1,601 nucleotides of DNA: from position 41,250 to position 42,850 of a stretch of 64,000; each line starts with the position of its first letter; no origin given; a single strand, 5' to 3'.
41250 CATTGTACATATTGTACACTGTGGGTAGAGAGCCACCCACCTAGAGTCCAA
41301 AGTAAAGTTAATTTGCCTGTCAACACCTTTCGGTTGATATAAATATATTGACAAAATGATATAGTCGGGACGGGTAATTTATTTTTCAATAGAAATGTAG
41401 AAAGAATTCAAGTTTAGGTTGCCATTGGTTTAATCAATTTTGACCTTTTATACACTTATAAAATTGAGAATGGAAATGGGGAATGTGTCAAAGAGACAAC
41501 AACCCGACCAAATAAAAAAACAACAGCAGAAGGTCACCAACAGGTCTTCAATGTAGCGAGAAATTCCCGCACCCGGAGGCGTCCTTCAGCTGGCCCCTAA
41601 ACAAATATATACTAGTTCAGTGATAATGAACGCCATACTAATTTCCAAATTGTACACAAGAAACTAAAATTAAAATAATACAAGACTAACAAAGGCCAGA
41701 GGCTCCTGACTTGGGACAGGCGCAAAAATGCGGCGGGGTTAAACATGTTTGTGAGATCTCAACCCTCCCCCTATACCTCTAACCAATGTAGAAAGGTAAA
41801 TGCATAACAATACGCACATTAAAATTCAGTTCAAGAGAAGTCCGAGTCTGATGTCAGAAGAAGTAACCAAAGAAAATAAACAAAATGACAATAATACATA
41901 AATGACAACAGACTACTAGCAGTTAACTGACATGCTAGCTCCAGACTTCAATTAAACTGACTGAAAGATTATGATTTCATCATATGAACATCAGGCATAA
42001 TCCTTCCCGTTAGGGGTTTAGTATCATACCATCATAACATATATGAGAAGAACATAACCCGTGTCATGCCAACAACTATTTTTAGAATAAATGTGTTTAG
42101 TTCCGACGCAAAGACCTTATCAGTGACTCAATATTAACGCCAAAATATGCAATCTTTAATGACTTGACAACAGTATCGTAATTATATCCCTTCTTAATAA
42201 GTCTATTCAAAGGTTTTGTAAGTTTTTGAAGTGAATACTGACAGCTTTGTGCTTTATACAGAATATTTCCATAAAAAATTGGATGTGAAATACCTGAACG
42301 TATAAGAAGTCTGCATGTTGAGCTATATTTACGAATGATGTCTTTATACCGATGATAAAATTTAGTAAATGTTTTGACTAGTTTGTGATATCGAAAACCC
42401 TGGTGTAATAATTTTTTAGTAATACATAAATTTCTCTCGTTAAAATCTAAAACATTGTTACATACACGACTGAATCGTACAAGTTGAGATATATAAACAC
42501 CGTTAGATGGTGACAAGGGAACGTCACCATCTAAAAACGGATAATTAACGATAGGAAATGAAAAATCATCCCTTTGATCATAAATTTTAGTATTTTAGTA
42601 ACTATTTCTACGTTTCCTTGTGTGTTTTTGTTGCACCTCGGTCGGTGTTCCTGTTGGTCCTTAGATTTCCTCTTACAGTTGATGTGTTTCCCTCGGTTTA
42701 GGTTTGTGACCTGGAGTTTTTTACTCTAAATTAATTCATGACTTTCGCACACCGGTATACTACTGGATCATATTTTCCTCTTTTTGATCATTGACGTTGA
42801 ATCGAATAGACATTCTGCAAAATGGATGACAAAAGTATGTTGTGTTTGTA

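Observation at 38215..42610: RT-encoding retroelement family with Penelope-like (not LINE-like) catalytic motifs, whose 3' tails match the abundant short repeats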

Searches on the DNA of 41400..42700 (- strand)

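Call 22: search_rna_families(source=window, start=41400, end=42700, threshold=evalue, max_evalue=1, show_alignments=3)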
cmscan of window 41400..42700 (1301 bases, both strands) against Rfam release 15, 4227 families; matches with E-value up to 1: 4.
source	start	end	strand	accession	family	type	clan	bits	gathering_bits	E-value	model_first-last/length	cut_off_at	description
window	41981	42045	-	RF00031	SECIS_1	Cis-reg;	-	35.6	35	4.3e-05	1-64/64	no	Selenocysteine insertion sequence 1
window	42257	42319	+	RF02853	Ysr201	Gene; sRNA;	-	18.7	62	0.96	1-70/70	no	Yersinia sRNA 201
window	42502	42531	-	RF00231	SCARNA13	Gene; snRNA; snoRNA; scaRNA;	-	16.8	49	0.094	161-190/275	no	Small Cajal body specific RNA 13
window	41918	41959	-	RF02182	ST7-AS2_2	Gene; lncRNA;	-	15.3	45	0.96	1-47/47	no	ST7 antisense RNA 2 conserved region 2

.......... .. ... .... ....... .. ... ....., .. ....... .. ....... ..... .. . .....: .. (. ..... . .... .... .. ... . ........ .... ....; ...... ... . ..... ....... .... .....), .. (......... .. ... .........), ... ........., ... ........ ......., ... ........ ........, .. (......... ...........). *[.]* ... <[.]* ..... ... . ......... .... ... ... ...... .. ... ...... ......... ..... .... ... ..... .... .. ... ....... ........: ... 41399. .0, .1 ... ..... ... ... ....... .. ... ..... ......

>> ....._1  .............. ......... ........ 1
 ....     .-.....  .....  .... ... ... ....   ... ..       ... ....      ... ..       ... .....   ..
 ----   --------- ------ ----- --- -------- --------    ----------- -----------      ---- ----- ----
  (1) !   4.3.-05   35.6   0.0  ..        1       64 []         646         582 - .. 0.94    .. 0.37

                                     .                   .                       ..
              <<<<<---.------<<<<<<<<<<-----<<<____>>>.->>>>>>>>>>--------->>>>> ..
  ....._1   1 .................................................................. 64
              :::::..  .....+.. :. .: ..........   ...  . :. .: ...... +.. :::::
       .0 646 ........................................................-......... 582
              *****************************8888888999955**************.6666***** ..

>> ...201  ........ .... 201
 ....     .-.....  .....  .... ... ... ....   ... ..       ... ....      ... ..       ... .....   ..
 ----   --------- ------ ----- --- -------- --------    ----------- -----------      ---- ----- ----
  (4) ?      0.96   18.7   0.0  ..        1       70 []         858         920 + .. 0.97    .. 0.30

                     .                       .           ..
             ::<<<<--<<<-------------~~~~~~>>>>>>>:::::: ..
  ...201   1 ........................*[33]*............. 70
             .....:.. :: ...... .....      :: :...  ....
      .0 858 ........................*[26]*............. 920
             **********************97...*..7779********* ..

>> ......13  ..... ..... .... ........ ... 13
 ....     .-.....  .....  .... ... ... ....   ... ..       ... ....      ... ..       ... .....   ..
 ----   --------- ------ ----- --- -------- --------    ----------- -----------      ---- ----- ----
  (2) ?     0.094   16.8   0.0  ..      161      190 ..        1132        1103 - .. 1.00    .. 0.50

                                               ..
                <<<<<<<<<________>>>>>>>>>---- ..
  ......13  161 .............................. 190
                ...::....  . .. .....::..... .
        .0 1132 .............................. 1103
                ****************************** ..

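Call 35: search_rna_families(sources=[L001, L002, L003], threshold=evalue, max_evalue=0.1, show_alignments=4)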
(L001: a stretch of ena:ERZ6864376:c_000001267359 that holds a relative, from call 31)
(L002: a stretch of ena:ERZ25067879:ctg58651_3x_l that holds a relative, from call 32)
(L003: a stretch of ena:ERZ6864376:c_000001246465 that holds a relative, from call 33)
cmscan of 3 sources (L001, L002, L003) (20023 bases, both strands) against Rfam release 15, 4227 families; matches with E-value up to 0.1: 1.
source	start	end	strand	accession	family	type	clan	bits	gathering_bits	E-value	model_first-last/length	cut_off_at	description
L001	5103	5167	+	RF00031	SECIS_1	Cis-reg;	-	31.7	35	0.008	1-64/64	no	Selenocysteine insertion sequence 1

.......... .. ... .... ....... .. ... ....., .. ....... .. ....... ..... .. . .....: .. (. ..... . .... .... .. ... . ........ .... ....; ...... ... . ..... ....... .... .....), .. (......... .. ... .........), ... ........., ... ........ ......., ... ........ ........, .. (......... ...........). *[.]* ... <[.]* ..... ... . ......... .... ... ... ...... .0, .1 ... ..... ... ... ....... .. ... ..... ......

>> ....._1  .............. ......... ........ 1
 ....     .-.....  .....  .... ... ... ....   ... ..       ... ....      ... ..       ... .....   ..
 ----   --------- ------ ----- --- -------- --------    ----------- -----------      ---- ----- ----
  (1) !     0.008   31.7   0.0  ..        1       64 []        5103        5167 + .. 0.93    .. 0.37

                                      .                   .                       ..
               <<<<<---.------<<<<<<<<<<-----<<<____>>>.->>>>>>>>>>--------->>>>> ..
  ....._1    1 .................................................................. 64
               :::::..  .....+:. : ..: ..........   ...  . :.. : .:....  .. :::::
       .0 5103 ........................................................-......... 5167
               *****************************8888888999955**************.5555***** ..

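Call 82: search_rna_families(source=L002, start=6700, end=7409, threshold=evalue, max_evalue=10, show_alignments=2)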
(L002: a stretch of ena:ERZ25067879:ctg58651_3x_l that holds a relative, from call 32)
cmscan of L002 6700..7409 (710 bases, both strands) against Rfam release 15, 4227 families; matches with E-value up to 10: 4.
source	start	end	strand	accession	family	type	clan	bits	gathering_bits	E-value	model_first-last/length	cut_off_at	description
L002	7170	7213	-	RF01335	CRISPR-DR22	Gene; CRISPR;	-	15.9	50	1.8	1-36/36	no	CRISPR RNA direct repeat element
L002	6790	6833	-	RF01335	CRISPR-DR22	Gene; CRISPR;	-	13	50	9.8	1-36/36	no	CRISPR RNA direct repeat element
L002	6906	6986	-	RF00613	SNORD94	Gene; snRNA; snoRNA; CD-box;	-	11.7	60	5.9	1-137/137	no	Small nucleolar RNA SNORD94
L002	7286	7366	-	RF00613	SNORD94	Gene; snRNA; snoRNA; CD-box;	-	11.7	60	5.9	1-137/137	no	Small nucleolar RNA SNORD94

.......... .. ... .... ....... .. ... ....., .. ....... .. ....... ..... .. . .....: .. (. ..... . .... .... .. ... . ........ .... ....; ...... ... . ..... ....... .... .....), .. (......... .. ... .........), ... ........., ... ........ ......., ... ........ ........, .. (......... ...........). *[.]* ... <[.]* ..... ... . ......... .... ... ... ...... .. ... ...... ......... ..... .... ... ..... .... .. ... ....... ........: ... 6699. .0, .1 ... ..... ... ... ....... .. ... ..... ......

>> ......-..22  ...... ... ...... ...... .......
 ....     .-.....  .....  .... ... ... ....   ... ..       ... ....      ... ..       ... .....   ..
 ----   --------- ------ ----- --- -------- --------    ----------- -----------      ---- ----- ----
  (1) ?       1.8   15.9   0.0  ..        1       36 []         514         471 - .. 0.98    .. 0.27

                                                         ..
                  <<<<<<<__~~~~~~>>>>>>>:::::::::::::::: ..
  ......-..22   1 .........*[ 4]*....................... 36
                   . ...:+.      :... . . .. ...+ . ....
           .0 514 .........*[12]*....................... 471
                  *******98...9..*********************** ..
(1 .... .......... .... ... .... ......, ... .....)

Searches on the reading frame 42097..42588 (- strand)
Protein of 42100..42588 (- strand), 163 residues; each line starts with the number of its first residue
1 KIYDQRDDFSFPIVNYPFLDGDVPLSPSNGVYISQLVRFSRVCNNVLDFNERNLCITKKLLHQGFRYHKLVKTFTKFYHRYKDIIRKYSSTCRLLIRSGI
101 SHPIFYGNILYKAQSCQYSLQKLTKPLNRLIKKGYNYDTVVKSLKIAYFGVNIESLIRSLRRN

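Call 3: search_protein_families(library=pfam, proteins=[window:42097-42516:-], max_evalue=1)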
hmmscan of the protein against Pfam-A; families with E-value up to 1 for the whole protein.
window:42097-42516:- (139 aa): 4 families
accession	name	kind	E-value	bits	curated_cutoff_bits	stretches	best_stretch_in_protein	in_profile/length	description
PF13120.11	DUF3974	-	0.0045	17.6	25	1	44-99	30-85/126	Domain of unknown function (DUF3974)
PF08542.16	Rep_fac_C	-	0.021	15.7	23.6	0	18-60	12-53/88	Replication factor C C-terminal domain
PF19514.5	MobC_2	-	0.095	12.8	27.5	1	92-136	71-114/140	MobC-like protein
PF08230.16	CW_7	-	0.24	11.6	25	1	104-116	20-32/40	CW_7 repeat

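Call 30: find_homologous_proteins(query=window:42100-42588:-)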
Query window:42100-42588:- (163 aa): 389 proteins with E <= 0.001 among 396 candidates; the best 120 are listed.
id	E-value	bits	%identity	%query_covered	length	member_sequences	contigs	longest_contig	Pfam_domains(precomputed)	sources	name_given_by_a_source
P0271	6.7e-74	265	71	100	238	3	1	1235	-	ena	-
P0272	1.0e-71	258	73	98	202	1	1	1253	-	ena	-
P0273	1.5e-71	257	74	96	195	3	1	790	-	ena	-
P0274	2.2e-69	250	82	85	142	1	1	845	-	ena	-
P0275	5.9e-69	249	67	100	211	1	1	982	-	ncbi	-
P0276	2.5e-68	247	84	86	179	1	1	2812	-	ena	-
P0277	2.1e-67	244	66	100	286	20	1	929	-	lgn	-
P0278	2.1e-66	240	65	100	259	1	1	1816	-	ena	-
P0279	5.5e-66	239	82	82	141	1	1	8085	-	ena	-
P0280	1.3e-64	235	64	100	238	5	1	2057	-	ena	-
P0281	1.0e-63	232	64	99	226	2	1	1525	-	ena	-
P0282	1.2e-63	231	67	91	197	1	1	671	-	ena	-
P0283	4.0e-63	230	64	98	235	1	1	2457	-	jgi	-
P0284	5.4e-60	220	65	94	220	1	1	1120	-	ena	-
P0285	6.8e-60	219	61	100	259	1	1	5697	-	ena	-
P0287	5.3e-59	216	94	64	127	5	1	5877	-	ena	-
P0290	2.1e-56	208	54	88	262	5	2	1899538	PF26215.1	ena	-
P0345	2.3e-37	146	88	47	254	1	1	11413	-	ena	-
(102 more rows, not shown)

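Call 31: find_encoding_contigs(protein=P0287, flank=6000, max_places=5)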
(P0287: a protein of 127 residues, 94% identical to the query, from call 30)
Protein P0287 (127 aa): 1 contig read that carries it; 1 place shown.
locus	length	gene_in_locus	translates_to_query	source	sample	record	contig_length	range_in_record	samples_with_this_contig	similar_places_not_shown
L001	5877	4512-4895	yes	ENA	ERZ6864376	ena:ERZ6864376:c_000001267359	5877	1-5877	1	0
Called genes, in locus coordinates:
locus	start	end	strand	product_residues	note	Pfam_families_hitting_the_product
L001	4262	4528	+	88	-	-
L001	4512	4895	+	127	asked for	-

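Call 32: find_encoding_contigs(protein=P0345, flank=6000, max_places=3)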
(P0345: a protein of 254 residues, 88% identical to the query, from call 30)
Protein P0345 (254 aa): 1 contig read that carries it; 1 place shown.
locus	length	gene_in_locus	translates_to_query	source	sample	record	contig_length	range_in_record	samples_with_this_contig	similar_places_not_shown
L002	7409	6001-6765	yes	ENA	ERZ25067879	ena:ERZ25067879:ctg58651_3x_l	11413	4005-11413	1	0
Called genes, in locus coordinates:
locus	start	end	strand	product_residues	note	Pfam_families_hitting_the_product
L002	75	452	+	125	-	-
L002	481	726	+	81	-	-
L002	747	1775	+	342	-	-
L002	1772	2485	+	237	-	PF03372:Exo_endo_phos, PF14529:Exo_endo_phos_2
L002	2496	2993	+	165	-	-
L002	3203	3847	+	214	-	PF00078:RVT_1 (weak)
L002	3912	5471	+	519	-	PF00078:RVT_1, PF00075:RNase_H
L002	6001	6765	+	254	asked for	-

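Call 33: find_encoding_contigs(protein=P0279, flank=6000, max_places=3)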
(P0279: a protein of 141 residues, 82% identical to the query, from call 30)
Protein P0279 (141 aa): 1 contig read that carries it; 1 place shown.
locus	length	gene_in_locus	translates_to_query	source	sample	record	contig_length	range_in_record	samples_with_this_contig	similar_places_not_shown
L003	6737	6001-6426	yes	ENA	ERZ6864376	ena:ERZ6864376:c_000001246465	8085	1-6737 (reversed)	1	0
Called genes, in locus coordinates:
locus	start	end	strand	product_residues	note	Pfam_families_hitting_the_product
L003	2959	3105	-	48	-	-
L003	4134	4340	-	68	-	-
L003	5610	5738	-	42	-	-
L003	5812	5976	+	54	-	-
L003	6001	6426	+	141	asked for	-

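Call 65: search_protein_families(library=pfam, proteins=[P0290], max_evalue=0.1)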
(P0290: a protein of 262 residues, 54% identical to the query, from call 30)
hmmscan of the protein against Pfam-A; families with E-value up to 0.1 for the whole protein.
P0290 (262 aa): 2 families
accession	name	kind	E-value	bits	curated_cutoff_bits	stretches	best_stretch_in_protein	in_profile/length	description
PF19425.4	Csd3_N2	-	0.01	16.2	27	0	12-62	64-114/122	Csd3 second domain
PF22804.1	ASA5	-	0.077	13.5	27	0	23-62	29-68/123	F1F0 ATP synthase subunit ASA5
